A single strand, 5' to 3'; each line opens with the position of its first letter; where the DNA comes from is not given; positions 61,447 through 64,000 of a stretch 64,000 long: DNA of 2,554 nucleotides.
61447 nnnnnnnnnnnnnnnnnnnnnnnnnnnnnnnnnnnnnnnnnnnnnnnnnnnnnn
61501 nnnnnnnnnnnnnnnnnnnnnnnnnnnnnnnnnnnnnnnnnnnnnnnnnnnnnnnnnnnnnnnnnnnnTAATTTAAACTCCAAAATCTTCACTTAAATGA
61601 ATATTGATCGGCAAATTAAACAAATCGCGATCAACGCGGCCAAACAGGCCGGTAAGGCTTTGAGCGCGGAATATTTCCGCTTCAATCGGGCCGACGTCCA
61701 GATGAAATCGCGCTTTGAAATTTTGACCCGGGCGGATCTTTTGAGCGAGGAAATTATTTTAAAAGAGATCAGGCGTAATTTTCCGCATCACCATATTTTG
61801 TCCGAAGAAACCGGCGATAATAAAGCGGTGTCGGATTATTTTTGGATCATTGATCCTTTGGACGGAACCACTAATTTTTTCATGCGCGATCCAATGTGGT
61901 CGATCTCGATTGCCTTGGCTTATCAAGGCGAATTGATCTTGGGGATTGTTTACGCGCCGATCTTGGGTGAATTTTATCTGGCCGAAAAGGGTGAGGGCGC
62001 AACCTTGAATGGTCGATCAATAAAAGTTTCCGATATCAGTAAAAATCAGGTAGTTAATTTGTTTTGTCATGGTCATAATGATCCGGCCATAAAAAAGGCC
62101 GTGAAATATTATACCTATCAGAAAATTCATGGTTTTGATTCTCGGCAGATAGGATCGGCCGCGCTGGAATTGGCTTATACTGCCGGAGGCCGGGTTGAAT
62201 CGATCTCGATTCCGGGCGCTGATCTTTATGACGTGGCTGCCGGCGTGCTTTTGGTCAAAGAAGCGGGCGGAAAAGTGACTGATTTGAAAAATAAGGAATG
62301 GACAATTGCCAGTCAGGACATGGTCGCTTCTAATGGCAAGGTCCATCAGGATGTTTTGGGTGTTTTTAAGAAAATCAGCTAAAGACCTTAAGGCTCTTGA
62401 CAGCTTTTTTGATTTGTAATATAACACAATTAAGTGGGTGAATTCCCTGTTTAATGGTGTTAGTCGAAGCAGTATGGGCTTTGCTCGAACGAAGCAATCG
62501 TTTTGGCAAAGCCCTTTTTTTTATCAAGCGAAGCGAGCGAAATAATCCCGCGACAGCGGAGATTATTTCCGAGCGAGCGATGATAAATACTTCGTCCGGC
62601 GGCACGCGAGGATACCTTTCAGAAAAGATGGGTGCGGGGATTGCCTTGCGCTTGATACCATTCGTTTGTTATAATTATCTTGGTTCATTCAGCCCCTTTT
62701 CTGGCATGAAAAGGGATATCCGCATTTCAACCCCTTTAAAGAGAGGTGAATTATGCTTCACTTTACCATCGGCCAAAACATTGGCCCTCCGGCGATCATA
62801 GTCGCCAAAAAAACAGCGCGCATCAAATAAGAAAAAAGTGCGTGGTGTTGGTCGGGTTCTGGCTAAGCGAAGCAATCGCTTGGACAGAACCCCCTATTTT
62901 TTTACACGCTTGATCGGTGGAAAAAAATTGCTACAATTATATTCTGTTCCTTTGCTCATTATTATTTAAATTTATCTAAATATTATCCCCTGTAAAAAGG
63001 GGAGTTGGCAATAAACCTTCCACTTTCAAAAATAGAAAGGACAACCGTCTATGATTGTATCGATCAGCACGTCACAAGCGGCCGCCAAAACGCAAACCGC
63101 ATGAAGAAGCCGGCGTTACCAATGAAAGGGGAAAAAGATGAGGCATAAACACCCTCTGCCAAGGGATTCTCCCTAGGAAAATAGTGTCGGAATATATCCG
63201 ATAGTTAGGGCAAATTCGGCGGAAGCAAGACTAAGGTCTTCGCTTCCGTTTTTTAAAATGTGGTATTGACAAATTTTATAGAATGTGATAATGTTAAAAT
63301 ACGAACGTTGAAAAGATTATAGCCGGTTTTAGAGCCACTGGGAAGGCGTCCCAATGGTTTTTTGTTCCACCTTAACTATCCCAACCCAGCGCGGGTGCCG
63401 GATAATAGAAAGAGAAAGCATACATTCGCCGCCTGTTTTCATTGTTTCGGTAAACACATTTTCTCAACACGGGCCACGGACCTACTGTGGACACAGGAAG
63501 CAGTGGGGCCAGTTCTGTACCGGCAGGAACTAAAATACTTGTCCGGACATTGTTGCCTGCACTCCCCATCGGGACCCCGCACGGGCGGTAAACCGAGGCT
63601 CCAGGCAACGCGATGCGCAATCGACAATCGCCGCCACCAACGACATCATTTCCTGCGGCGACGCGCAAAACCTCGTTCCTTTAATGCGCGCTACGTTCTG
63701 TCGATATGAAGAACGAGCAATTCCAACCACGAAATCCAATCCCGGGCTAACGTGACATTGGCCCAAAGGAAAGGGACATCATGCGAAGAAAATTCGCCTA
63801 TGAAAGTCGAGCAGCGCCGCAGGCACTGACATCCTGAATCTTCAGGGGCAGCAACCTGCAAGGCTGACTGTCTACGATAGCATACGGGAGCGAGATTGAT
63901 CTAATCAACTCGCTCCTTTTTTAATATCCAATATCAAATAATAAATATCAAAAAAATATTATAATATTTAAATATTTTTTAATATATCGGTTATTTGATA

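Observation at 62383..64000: A 1.6-kb ORF-poor island packed with four consensus promoter-to-terminator units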

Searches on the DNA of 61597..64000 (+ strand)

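Call 4: search_rna_families(source=window, start=62300, end=64000, threshold=evalue, max_evalue=10, show_alignments=4)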
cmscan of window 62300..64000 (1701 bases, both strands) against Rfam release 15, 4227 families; matches with E-value up to 10: 8.
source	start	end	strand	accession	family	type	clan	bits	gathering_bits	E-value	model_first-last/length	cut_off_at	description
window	62775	62976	-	RF01743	leu-phe_leader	Cis-reg; leader;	-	25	70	0.23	1-162/162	no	leu/phe leader RNA from Lactococcus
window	62936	63044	-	RF04318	idnO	Cis-reg;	-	21.8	100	1.5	1-206/206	no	idnO ncRNA motif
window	63882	63976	-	RF02618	SSRC34_2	Gene; sRNA;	-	19.1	48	4.3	1-125/125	no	Streptococcus sRNA 34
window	62365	62525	+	RF02583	Teg23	Gene; sRNA;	-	18.7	166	0.12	1-433/433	no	S. aureus Teg23 small RNA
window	63396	63475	-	RF01422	snoR116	Gene; snRNA; snoRNA; CD-box;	-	17.5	47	4.5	1-86/86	no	small nucleolar RNA snoR116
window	63133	63201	-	RF02676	Esr41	Gene; sRNA;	-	16.2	102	5.6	1-74/74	no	Enterohemorrhagic E. coli sRNA 41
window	63361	63429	-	RF00736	mir-320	Gene; miRNA;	-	15.6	55.5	3.4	1-76/76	no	mir-320 microRNA precursor family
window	62504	62527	+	RF02448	SpR20_sRNA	Gene; sRNA;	-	15.3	45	4.5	1-45/45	no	Streptococcus sRNA SpR20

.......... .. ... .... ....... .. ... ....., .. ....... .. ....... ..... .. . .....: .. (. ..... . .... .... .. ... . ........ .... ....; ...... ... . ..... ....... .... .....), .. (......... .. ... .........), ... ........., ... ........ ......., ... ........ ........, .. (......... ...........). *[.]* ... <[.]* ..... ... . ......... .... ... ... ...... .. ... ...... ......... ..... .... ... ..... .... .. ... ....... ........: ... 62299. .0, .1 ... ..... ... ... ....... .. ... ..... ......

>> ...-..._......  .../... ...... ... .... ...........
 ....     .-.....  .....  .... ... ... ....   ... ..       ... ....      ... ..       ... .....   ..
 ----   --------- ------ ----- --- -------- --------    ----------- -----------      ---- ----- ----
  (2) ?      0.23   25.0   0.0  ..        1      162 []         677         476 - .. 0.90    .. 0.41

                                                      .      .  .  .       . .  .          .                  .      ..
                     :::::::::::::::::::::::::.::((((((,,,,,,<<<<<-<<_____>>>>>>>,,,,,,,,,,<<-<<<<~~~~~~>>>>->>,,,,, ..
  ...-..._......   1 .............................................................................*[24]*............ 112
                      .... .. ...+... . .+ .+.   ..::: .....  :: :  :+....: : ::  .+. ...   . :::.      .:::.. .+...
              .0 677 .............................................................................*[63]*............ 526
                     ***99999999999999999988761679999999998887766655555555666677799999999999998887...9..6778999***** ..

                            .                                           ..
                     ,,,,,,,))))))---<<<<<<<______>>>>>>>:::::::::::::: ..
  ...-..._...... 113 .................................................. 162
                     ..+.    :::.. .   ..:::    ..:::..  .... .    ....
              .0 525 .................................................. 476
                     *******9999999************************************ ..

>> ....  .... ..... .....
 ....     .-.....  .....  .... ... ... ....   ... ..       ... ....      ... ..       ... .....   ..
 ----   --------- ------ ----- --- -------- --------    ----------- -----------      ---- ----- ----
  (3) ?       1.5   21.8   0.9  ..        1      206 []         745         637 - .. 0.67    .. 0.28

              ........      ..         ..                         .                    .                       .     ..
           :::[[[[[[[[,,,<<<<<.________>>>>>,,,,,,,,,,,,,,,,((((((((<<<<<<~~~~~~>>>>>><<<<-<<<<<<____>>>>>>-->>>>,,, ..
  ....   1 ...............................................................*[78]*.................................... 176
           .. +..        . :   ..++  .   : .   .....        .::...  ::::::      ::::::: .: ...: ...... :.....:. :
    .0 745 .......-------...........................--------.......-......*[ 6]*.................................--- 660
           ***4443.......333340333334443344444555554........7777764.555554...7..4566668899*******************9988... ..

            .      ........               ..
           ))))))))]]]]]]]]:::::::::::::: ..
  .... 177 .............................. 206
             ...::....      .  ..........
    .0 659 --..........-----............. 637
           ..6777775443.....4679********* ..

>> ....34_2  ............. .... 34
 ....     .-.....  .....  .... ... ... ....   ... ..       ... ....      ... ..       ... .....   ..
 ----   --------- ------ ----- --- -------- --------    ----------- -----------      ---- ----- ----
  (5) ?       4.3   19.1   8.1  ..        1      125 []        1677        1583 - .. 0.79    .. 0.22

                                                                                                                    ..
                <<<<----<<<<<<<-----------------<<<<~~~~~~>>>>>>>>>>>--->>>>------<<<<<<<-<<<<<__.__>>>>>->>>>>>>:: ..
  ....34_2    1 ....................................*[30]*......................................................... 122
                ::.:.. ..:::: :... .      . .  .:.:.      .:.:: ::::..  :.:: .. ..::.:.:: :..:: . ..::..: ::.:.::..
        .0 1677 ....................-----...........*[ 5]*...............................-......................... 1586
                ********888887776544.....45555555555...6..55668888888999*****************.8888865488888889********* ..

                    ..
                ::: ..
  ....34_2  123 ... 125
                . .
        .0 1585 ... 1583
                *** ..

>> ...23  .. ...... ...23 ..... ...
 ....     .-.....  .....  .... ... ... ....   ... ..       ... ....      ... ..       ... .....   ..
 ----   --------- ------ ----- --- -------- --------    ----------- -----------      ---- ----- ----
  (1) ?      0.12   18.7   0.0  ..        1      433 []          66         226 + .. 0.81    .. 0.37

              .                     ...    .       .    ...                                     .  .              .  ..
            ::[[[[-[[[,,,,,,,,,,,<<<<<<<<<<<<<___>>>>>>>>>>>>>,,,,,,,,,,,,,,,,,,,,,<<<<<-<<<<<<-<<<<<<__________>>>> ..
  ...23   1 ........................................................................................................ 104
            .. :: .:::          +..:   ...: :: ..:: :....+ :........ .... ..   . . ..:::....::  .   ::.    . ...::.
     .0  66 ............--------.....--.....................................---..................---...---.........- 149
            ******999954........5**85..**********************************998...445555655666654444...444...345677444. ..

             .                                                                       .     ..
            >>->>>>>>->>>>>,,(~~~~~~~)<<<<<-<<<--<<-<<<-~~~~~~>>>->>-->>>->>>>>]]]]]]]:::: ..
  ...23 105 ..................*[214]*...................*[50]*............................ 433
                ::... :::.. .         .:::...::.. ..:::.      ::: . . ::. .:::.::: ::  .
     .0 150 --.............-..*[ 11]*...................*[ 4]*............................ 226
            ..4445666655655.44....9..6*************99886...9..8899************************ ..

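Call 25: search_dna_similar(query=window:63279-63923:+, collection=phages, mode=distant, max_evalue=0.01)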
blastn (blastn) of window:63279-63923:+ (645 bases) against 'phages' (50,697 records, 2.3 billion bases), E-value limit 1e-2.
No match.

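Call 26: search_dna_similar(query=window:63279-63923:+, collection=plasmids, mode=distant, max_evalue=0.01)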
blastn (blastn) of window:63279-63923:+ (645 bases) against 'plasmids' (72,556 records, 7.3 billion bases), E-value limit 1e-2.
No match.
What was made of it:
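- Tried and rejected: None were found in phage or plasmid records (calls 25, 26).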

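Call 84: search_rna_families(sources=[L029, L030, L032, L002], threshold=gathering)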
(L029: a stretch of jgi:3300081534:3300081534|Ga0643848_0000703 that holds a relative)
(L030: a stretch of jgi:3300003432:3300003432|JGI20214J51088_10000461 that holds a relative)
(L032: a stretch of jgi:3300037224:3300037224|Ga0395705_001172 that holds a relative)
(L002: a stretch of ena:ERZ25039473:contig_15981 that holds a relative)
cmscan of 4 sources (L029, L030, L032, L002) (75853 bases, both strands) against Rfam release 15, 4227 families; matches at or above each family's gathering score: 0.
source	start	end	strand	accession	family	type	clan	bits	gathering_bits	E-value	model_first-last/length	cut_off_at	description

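Call 103: search_rna_families(source=window, start=63480, end=63640, threshold=evalue, max_evalue=10, show_alignments=2)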
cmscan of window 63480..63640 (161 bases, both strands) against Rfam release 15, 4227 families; matches with E-value up to 10: 2.
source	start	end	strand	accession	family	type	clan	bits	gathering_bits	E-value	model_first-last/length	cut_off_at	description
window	63503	63561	+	RF03343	mir-3347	Gene; miRNA;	-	12.6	124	5.8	1-106/106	no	mir-3347 microRNA precursor family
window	63497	63517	+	RF02040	HOTTIP_1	Gene; lncRNA;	-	8.9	50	9.9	37-57/57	no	HOXA transcript at the distal tip, conserved region 1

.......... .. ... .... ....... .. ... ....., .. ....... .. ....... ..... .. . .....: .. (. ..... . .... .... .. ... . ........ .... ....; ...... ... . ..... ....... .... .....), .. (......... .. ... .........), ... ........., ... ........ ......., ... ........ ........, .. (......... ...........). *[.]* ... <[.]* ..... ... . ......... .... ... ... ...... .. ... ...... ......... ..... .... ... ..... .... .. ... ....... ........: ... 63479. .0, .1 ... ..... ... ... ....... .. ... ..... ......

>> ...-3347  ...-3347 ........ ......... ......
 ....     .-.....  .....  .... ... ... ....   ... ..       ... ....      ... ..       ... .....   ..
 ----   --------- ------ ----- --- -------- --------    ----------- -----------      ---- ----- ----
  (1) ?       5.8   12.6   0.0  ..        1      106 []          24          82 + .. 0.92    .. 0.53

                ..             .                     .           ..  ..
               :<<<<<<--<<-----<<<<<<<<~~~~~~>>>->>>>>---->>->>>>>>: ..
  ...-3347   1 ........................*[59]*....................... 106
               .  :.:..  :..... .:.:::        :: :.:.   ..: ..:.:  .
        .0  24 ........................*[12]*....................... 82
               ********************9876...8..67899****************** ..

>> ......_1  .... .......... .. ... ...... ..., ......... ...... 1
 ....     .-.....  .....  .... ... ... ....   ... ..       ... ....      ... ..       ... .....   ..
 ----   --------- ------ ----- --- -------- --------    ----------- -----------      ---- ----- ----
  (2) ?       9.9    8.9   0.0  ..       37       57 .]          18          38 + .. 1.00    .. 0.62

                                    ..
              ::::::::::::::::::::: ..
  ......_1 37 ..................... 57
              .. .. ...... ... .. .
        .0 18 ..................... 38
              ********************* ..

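Call 104: search_rna_families(source=L029, start=13030, end=14210, threshold=evalue, max_evalue=5)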
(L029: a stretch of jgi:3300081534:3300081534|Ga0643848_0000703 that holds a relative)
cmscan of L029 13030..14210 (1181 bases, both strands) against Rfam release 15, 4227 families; matches with E-value up to 5: 4.
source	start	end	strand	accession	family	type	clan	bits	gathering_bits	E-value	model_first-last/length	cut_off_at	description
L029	13682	13719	-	RF01306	sR52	Gene; snRNA; snoRNA; CD-box;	-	15.8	50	1.8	1-60/60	no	Small nucleolar RNA sR52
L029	14096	14177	-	RF00236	ctRNA_pGA1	Gene; antisense;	-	15.7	45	3.8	1-79/79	no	ctRNA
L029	13808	13972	-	RF00424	SCARNA16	Gene; snRNA; snoRNA; scaRNA;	-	14.5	65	2.3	1-187/187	no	Small Cajal body specific RNA 16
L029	13758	13845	-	RF02769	Ysr202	Gene; sRNA;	-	10.1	315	4.1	1-282/282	no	Yersinia sRNA 202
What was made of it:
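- On Any Rfam 15 RNA family: Permissive scans of the island, of unit 4's core and of the L029 island gave only chance-level hits far below threshold (calls 4, 103, 104).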

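Call 105: build_rna_model(alignment_id=A7)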
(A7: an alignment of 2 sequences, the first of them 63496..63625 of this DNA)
Model R1 built from alignment A7 (2 sequences, 136 columns); structure: RNAalifold consensus.
model positions 136; base pairs 25; branch points 1; effective number of sequences 1.07; information 0.589 bits per position. Calibrated on 0.2 Mb of random sequence (short: E-values are rough).
structure used (alignment columns):
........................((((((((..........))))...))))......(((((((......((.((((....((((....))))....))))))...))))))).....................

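Call 106: search_with_rna_model(model_id=R1, sources=[window, L002, L005, L006, L010, L011, L012, L013, L014, L015, L016, L017, L018, L019, L020, L021, L022, L023, L024, L025, L028, L029, L030, L032], max_evalue=10, show_alignments=4)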
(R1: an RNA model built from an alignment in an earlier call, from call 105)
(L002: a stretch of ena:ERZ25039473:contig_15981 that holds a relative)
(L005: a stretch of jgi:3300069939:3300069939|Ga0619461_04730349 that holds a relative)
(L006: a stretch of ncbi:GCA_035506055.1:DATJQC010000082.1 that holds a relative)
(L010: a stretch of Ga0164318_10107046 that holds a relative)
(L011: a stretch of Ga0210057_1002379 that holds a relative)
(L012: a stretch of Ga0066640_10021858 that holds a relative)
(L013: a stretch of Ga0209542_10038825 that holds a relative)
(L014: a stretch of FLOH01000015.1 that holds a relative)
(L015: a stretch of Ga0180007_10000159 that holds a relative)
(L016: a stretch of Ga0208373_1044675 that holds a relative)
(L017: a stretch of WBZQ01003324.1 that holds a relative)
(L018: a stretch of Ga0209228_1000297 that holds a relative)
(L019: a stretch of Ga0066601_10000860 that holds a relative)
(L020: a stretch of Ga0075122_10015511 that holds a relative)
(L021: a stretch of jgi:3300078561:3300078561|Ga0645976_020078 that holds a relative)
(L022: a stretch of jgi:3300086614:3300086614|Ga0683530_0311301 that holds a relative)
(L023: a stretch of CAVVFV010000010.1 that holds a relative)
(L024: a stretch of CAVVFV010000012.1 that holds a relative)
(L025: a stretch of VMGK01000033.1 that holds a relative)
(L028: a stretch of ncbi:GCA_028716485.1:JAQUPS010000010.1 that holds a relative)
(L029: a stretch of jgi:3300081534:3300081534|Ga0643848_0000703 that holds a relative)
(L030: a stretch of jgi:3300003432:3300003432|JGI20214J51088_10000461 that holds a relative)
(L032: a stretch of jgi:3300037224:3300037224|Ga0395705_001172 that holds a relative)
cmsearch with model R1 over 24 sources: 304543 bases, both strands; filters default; matches with E-value up to 10: 4.
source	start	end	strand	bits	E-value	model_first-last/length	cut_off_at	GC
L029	13450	13585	-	163.9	5.8e-44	1-136/136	no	0.58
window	63496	63625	+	155.1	1.8e-41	1-136/136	no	0.61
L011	15443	15479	-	8.2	8.1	1-136/136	no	0.51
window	63553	63609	-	8.1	8.5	59-115/136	no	0.68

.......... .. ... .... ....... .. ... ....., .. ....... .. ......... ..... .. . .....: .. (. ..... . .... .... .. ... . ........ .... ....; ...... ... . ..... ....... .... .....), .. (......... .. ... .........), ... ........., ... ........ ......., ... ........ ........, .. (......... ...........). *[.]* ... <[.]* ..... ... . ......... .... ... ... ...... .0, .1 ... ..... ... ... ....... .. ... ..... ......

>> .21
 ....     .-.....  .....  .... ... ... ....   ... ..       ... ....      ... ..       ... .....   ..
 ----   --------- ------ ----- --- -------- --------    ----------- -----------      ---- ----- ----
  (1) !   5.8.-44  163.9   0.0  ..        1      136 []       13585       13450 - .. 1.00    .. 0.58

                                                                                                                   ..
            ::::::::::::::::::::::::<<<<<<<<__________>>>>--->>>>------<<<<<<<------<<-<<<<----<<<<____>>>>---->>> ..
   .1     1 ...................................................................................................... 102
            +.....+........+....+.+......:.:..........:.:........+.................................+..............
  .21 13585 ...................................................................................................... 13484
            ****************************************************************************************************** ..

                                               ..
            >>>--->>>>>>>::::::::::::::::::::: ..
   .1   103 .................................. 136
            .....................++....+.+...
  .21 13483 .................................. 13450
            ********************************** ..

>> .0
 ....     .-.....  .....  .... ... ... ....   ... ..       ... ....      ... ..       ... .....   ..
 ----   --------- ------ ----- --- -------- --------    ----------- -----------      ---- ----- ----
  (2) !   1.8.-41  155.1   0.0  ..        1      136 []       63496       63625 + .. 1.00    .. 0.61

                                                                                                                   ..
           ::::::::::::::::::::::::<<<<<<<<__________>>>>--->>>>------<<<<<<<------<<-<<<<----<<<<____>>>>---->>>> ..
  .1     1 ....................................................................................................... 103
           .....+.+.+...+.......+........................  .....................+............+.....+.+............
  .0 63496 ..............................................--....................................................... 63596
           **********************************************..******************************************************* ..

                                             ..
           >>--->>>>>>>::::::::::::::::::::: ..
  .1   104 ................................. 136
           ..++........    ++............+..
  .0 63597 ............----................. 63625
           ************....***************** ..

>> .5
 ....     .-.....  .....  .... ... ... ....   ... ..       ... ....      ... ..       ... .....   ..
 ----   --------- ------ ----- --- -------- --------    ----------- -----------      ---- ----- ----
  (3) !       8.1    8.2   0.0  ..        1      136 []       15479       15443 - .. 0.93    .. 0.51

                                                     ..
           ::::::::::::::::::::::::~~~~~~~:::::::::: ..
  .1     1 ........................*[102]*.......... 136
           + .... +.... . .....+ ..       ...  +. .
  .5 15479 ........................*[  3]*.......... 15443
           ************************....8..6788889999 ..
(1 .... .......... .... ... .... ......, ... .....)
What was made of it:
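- Tried and rejected: A covariance model of the core found only the two known copies (calls 105, 106).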

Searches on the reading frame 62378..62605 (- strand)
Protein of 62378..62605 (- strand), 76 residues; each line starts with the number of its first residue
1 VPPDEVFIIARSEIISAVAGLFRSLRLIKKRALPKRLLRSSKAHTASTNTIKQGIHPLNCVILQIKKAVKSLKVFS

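Call 16: search_protein_families(library=pfam, max_evalue=10, proteins=[window:62378-62605:-])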
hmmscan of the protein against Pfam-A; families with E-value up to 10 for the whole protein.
window:62378-62605:- (76 aa): 1 family
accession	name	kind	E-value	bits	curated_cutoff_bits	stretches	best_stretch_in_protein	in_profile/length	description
PF08626.16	TRAPPC9-Trs120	-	0.069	11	24.7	1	5-58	457-514/1229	Transport protein Trs120 or TRAPPC9, TRAPP II complex subunit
